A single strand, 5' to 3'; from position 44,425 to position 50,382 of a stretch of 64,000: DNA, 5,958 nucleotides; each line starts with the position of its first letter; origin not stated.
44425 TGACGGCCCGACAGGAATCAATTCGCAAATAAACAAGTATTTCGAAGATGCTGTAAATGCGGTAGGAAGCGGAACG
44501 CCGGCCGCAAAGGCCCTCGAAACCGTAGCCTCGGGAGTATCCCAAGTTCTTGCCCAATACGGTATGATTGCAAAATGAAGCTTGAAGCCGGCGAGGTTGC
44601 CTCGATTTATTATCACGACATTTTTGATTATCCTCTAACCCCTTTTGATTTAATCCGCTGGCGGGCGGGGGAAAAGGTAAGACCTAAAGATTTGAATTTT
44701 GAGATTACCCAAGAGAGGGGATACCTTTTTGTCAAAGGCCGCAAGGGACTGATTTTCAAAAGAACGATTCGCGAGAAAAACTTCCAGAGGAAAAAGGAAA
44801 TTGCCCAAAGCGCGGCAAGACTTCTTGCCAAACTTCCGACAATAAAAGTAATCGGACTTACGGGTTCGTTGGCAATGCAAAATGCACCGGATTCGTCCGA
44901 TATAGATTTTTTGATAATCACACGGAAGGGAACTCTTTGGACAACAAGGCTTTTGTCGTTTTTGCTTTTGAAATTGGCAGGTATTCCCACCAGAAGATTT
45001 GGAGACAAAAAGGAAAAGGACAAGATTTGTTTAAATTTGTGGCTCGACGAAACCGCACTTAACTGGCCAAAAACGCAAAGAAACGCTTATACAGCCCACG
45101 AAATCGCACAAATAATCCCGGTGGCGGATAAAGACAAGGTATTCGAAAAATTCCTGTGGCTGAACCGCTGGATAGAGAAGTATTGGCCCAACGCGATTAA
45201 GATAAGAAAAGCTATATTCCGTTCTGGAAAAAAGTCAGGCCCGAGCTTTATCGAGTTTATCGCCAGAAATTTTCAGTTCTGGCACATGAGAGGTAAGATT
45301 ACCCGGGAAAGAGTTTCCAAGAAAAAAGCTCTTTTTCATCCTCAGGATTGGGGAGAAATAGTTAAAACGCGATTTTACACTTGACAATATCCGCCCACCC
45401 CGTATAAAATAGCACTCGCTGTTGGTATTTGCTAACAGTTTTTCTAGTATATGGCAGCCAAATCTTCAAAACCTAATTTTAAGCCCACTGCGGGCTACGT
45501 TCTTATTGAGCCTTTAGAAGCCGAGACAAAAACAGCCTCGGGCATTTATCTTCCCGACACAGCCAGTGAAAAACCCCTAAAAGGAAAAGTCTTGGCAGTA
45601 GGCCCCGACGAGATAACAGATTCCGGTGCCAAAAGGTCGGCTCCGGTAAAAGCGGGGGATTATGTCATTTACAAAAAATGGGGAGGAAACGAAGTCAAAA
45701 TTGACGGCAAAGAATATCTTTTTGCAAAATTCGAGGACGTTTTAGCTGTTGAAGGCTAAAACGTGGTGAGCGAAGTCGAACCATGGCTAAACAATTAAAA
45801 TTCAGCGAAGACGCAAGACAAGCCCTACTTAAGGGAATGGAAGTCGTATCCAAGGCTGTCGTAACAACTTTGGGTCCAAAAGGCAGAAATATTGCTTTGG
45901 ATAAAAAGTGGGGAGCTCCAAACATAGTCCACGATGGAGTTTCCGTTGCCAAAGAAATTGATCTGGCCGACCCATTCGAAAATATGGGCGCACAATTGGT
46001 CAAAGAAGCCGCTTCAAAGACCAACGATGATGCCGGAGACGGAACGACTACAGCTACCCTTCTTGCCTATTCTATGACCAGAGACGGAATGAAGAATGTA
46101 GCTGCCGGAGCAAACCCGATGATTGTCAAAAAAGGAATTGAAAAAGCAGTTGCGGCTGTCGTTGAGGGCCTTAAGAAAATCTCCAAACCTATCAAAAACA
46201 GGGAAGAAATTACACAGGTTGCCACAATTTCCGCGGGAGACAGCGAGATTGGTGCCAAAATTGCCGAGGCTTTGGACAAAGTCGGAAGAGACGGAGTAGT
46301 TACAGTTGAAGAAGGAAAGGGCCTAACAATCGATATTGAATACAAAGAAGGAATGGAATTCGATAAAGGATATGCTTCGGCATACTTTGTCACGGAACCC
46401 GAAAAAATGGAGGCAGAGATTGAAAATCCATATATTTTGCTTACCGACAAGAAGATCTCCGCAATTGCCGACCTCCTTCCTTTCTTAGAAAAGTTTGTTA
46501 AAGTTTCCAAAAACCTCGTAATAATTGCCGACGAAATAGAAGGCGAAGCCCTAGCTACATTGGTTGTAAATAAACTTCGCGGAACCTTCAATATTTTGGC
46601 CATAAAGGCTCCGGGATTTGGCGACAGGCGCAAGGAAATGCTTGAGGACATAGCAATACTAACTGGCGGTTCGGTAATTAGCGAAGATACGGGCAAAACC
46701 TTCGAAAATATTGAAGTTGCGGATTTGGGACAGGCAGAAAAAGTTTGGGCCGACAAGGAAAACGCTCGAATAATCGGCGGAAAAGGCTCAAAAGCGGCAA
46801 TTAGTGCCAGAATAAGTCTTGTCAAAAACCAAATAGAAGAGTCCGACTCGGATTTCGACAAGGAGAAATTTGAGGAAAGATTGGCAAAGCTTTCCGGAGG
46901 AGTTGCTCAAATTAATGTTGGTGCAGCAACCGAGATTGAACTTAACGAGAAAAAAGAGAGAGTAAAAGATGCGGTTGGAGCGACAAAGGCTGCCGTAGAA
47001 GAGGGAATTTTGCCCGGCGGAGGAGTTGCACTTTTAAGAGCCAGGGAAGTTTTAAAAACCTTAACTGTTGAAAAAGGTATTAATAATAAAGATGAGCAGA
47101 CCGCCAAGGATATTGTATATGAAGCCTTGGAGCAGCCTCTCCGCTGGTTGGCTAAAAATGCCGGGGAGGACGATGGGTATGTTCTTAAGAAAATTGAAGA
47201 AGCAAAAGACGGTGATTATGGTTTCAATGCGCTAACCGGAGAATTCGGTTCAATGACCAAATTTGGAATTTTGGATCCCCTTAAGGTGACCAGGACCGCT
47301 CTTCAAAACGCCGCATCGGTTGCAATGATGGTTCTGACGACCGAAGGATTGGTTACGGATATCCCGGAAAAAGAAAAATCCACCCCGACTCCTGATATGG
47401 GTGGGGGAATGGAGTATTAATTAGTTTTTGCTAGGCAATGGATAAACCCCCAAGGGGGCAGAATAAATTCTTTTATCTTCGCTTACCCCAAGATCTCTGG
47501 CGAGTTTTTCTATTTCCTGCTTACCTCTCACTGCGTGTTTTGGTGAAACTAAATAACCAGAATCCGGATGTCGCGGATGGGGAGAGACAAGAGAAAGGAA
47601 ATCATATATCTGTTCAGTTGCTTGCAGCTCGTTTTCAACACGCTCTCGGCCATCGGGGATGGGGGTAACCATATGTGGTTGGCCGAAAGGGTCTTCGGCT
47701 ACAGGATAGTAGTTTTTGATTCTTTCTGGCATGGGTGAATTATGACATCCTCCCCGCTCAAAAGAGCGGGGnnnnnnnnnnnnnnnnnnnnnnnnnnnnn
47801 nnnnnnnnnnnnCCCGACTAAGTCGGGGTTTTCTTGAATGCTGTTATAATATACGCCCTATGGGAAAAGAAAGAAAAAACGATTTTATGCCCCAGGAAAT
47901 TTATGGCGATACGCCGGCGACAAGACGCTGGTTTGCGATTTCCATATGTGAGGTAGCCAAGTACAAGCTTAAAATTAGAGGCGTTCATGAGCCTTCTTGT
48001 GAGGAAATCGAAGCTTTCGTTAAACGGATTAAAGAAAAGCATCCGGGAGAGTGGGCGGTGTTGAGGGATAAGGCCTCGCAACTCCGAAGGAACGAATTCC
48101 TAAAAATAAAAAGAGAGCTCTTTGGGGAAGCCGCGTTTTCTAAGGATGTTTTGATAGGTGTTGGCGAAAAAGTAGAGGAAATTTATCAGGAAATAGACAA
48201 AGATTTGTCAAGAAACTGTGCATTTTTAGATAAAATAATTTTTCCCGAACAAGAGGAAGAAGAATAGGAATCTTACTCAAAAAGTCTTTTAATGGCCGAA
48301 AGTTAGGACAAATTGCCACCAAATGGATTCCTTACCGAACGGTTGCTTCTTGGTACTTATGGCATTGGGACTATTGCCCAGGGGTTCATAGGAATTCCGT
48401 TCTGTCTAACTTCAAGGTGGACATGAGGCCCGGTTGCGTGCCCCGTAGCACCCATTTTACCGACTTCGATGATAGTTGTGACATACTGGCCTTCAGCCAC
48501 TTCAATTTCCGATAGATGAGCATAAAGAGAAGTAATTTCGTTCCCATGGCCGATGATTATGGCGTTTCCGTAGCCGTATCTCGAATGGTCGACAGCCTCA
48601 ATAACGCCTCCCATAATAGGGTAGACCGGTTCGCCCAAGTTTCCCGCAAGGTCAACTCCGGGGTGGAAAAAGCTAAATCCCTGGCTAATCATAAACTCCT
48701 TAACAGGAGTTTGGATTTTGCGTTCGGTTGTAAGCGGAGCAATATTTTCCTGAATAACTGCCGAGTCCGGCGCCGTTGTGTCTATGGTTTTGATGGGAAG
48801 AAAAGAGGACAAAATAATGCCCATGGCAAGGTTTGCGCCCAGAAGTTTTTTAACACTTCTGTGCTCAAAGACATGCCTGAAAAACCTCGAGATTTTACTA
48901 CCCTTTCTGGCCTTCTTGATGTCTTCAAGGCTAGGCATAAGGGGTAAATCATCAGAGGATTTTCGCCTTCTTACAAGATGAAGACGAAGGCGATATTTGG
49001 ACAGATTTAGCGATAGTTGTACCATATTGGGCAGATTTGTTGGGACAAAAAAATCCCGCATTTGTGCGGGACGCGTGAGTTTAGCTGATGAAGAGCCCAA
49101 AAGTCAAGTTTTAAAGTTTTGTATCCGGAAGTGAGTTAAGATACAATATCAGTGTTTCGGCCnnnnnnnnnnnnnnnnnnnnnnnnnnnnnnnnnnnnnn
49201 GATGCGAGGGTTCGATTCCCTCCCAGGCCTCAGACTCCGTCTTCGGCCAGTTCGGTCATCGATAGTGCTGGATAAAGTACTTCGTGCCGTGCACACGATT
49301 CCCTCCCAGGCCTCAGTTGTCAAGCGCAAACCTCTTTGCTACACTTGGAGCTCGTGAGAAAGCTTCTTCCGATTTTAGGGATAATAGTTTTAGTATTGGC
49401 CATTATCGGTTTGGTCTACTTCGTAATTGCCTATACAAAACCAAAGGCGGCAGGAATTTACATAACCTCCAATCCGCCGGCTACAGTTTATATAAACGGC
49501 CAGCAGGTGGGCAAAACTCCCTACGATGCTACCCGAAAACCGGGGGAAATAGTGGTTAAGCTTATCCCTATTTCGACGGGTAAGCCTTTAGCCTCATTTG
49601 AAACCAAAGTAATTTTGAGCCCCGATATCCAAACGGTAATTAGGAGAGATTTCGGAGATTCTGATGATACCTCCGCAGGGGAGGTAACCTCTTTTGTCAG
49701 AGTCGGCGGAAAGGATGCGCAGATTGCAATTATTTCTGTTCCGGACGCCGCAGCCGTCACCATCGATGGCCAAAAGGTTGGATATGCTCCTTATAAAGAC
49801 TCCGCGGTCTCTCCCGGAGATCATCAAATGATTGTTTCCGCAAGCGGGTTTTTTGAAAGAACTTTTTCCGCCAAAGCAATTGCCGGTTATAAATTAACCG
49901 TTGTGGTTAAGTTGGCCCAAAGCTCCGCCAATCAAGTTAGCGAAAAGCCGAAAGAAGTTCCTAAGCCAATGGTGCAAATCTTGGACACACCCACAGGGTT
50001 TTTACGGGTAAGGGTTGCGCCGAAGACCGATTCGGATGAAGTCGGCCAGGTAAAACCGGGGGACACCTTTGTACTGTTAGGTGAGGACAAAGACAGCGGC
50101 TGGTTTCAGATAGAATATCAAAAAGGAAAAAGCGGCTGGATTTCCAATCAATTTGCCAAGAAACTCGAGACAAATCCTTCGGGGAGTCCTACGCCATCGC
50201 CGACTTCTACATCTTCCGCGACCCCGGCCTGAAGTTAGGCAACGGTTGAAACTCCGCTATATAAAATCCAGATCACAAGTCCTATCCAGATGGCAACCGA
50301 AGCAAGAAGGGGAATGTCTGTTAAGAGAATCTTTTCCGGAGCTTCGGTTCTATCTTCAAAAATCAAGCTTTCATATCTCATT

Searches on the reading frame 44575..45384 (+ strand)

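Call 19: search_protein_families(library=pfam, proteins=[window:44575-45384:+], max_evalue=0.01)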
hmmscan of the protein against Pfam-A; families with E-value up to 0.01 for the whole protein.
window:44575-45384:+ (269 aa): 2 families
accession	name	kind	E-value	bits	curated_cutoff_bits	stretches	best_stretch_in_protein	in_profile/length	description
PF18765.7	Polbeta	-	0.00018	22.1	26.9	1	82-120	5-43/93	Polymerase beta, Nucleotidyltransferase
PF01909.29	NTP_transf_2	-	0.0036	18.1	21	1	84-121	9-45/93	Nucleotidyltransferase domain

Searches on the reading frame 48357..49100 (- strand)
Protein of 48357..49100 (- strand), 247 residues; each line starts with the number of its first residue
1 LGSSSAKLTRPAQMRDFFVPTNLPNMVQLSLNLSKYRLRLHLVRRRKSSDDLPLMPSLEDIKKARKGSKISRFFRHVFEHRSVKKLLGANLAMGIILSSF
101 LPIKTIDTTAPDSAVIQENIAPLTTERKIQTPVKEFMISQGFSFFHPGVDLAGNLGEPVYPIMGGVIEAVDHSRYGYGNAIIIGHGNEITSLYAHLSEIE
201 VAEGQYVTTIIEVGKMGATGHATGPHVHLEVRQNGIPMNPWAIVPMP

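Call 62: search_protein_families(library=pfam, proteins=[window:48357-49100:-], max_evalue=0.001)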
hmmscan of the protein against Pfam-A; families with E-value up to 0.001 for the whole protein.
window:48357-49100:- (247 aa): 1 family
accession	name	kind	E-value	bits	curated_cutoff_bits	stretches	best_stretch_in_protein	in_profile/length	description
PF01551.29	Peptidase_M23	-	6.8e-27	93.9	28.7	1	145-240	2-96/96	Peptidase family M23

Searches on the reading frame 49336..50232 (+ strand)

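Call 62: search_protein_families(library=pfam, proteins=[window:49336-50232:+], max_evalue=0.001)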
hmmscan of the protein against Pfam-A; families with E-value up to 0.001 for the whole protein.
window:49336-50232:+ (298 aa): 5 families
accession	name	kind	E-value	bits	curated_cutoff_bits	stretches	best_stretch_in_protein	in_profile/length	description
PF08308.17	PEGA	-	1.1e-15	57.7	20.8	2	129-180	3-56/71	PEGA domain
PF08239.17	SH3_3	-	3.4e-13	50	27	1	222-273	2-52/54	Bacterial SH3 domain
PF22820.2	TcaA_3rd_4th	-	5.8e-05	23.4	27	0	41-64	5-29/73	TcaA protein 3rd/4th domain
PF00018.34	SH3_1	-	0.00034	20.6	22.9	1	231-269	9-46/48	SH3 domain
PF07653.23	SH3_2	-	0.00091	19.3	21.8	0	239-273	18-51/55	Variant SH3 domain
